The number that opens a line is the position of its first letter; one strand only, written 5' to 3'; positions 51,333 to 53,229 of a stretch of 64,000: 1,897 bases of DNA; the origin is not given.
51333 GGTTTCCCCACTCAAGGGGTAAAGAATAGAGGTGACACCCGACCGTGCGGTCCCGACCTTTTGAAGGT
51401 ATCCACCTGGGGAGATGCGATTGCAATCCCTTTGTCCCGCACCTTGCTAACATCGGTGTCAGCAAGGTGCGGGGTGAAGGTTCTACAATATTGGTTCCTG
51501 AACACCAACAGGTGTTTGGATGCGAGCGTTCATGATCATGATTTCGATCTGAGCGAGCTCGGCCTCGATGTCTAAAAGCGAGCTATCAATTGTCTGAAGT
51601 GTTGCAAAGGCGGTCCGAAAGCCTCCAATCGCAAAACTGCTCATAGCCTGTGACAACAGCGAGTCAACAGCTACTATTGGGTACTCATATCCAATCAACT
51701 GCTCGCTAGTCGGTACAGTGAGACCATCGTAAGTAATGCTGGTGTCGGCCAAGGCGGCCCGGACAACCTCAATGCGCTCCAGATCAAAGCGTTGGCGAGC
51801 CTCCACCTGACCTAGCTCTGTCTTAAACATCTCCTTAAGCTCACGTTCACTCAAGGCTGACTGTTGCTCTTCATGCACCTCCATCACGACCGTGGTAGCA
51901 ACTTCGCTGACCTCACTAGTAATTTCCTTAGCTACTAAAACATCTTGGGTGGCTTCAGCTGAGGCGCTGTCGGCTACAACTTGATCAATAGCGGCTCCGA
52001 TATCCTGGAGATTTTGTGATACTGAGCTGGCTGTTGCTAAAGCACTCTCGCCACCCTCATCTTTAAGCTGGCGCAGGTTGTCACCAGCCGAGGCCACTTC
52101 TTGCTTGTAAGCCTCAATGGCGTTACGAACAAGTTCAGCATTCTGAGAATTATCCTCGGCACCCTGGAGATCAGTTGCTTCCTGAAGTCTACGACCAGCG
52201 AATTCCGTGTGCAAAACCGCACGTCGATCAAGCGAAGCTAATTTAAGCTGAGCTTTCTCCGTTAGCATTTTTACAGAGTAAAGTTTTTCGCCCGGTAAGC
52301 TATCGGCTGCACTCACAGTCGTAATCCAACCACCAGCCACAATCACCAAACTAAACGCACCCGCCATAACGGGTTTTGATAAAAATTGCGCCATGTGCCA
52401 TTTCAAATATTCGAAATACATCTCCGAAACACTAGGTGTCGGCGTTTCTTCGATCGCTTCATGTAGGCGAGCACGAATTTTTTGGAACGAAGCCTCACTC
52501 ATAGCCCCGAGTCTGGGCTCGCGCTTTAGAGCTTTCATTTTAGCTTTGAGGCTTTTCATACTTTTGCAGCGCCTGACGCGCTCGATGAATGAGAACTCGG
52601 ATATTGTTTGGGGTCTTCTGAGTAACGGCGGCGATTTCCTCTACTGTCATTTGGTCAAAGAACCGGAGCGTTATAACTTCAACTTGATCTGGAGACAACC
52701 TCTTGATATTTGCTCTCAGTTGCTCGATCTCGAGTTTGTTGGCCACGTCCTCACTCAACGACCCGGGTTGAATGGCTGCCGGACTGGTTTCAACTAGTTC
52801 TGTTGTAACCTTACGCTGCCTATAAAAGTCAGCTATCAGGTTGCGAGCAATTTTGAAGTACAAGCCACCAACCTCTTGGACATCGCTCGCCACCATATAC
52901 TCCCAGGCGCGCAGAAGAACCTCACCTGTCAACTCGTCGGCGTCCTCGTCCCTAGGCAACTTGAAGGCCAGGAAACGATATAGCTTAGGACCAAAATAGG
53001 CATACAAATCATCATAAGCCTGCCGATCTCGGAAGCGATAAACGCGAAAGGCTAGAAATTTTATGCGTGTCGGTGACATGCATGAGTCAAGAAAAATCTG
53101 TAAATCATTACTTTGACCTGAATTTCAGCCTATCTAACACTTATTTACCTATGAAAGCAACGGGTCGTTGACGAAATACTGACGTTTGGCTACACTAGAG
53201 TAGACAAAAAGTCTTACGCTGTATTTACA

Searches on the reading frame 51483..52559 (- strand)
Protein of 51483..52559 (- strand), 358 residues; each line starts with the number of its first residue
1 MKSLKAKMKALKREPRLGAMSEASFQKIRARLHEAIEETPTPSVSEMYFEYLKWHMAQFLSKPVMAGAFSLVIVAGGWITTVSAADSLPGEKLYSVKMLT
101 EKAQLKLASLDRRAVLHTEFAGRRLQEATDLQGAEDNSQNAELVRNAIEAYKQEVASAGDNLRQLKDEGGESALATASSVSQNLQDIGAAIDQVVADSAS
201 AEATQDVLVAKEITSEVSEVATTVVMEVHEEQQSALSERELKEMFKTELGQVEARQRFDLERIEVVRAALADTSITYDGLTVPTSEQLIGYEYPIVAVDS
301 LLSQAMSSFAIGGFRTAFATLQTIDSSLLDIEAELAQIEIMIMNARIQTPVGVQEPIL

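Call 8: search_protein_families(library=pfam, proteins=[window:51483-52559:-], max_evalue=0.01)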
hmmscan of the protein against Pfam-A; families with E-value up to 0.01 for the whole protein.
window:51483-52559:- (358 aa): 1 family
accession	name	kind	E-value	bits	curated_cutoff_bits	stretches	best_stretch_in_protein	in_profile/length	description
PF18915.5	DUF5667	-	3.1e-07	31.2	27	1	87-179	2-77/99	Domain of unknown function (DUF5667)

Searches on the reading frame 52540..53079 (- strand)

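Call 41: search_protein_families(library=pfam, proteins=[window:52540-53079:-], max_evalue=0.0001)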
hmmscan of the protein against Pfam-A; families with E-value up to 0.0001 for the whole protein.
window:52540-53079:- (179 aa): 3 families
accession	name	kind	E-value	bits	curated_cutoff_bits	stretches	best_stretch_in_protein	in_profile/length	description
PF08281.18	Sigma70_r4_2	-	7.5e-13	48.4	25.7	1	119-171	2-54/54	Sigma-70, region 4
PF04545.22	Sigma70_r4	-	2.3e-09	37.1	24.1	1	125-173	2-50/50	Sigma-70, region 4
PF04542.20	Sigma70_r2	-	7.3e-07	29.3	24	1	25-90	1-69/71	Sigma-70 region 2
